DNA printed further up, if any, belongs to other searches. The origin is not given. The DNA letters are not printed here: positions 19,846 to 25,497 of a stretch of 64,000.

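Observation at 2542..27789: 25-kb surface block: three paralogous secreted PAP-type phosphoesterases on different repeat stalks, interleaved with PD40 proteins, a glycosylation pair and a c-di-GMP enzyme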

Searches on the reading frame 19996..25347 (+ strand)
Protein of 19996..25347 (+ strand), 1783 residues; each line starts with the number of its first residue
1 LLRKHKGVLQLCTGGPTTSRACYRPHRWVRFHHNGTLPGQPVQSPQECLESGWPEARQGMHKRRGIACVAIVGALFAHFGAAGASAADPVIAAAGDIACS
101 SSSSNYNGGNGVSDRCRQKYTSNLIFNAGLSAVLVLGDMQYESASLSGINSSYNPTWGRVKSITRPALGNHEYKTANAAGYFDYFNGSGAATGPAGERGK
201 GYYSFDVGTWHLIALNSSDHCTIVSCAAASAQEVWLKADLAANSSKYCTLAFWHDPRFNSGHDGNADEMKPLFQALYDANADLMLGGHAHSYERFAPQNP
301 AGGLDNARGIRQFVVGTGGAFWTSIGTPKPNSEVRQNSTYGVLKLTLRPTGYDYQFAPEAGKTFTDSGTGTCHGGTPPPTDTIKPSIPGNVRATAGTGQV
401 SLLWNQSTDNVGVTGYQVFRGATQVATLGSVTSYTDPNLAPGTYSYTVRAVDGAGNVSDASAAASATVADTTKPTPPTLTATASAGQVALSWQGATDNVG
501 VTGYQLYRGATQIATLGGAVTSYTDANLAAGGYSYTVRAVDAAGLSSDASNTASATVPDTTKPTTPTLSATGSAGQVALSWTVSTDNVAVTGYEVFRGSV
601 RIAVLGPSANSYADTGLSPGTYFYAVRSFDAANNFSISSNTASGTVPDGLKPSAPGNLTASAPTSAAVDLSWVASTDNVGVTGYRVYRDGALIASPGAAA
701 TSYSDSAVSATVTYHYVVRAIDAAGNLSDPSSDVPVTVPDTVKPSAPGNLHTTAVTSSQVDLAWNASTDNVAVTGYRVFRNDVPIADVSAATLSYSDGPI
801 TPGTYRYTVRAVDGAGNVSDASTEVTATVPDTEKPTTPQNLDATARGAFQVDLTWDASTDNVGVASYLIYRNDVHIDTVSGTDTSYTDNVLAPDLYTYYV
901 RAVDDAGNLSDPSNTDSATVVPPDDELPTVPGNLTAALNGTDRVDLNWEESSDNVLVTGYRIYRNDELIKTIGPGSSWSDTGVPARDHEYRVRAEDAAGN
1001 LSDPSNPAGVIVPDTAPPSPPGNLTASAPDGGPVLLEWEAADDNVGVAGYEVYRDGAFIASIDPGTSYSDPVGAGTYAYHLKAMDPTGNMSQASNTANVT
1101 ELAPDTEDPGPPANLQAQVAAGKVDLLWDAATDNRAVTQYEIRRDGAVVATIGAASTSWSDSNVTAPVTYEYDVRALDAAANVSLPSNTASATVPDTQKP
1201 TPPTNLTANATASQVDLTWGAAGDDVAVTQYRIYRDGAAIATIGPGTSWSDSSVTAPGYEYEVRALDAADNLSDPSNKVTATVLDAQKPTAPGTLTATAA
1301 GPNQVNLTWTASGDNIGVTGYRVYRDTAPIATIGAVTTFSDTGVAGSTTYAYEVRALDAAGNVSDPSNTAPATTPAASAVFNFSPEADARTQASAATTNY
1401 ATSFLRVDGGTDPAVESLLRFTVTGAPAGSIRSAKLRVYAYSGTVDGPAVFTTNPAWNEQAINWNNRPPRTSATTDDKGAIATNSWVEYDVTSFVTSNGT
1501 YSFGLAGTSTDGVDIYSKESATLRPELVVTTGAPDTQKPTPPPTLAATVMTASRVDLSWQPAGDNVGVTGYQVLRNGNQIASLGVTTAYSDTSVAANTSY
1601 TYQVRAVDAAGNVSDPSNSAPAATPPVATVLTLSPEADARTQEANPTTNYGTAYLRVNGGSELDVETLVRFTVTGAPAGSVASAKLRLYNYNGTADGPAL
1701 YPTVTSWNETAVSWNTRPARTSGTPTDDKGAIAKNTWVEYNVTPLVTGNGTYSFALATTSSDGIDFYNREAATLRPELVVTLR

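Call 3: search_protein_families(library=pfam, proteins=[window:19996-25347:+], max_evalue=0.01)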
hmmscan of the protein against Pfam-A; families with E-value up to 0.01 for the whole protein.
window:19996-25347:+ (1783 aa): 12 families
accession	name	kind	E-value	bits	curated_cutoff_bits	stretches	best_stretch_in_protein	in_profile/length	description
PF24517.2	CBM96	-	7.2e-52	176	26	2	1381-1531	3-164/164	Carbohydrate-binding module family 96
PF00041.27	fn3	-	6.2e-51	171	25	6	1541-1619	2-80/84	Fibronectin type III domain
PF18370.7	RGI_lyase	-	6.7e-43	145.4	27.8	5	1549-1608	13-72/86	Rhamnogalacturonan I lyases beta-sheet domain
PF25523.1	Ig_RIMBP2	-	3.5e-15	56.3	27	0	652-733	3-95/105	RIMBP2-like, immunoglobulin-like domain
PF19077.6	Big_13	-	3.8e-14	53.5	27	1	421-465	54-97/102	Bacterial Ig-like domain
PF22433.2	MtxA_IG-like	-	3.3e-09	36.9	26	0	428-462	42-76/83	Magnetotaxis protein MtxA, Immunoglobulin-like domain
PF24421.1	Ig_J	-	1.1e-06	29.1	29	0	846-916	23-98/104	Tip attachment protein J, Ig-like domain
PF06486.16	DUF1093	-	7.7e-05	23.7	26.3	0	1595-1612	23-44/81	Protein of unknown function (DUF1093)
PF00149.33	Metallophos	-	8.3e-05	23.5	21.5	1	131-292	32-191/191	Calcineurin-like phosphoesterase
PF25788.1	Ig_Rha78A_N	-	8.5e-05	23.2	27.4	0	1553-1620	18-97/105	Rha78A-like, N-terminal immunoglobulin domain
PF16967.11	TcfC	-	0.0043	17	29.4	0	960-971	15-26/68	E-set like domain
PF15418.12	DUF4625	-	0.0055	17.4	27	0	800-825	103-128/131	Domain of unknown function (DUF4625)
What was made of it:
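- On Fibrillar adhesin with CLIPPER stalk: There are 17 Pfam stretches at E = 0 (call 3).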

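Call 16: search_protein_families(library=ncbifam, proteins=[window:19996-25347:+], max_evalue=0.01)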
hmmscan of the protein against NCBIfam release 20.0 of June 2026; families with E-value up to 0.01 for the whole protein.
window:19996-25347:+ (1783 aa): 5 families
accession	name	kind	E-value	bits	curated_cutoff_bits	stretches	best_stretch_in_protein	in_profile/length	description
NF041611.1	exoglucan_CbhB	equivalog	3.2e-196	654.4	1950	7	554-737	697-885/997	exoglucanase CbhB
NF033679.1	DNRLRE_dom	domain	6.6e-44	149.9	34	2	1637-1781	1-164/164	DNRLRE domain-containing protein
NF045522.1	MXAN_2561_fam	equivalog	4.8e-15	55.8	150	1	1283-1378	163-261/304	MXAN_2561 family MXYO-CTERM-anchored protein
NF047446.1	barrel_OmpL47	domain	2.3e-12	47.2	40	0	430-463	29-64/68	OmpL47-type beta-barrel domain-containing protein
TIGR03786.1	strep_pil_rpt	domain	0.0035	17.6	31.85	0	793-832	4-40/70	streptococcal pilin isopeptide linkage domain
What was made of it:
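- On Fibrillar adhesin with CLIPPER stalk: No such domain is found in P1 (calls 3, 16).
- On CBM96 (DNRLRE) carbohydrate-binding module: Two copies are present (calls 3, 16).
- Checked: There are two CBM96 = DNRLRE domains (calls 3, 16).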
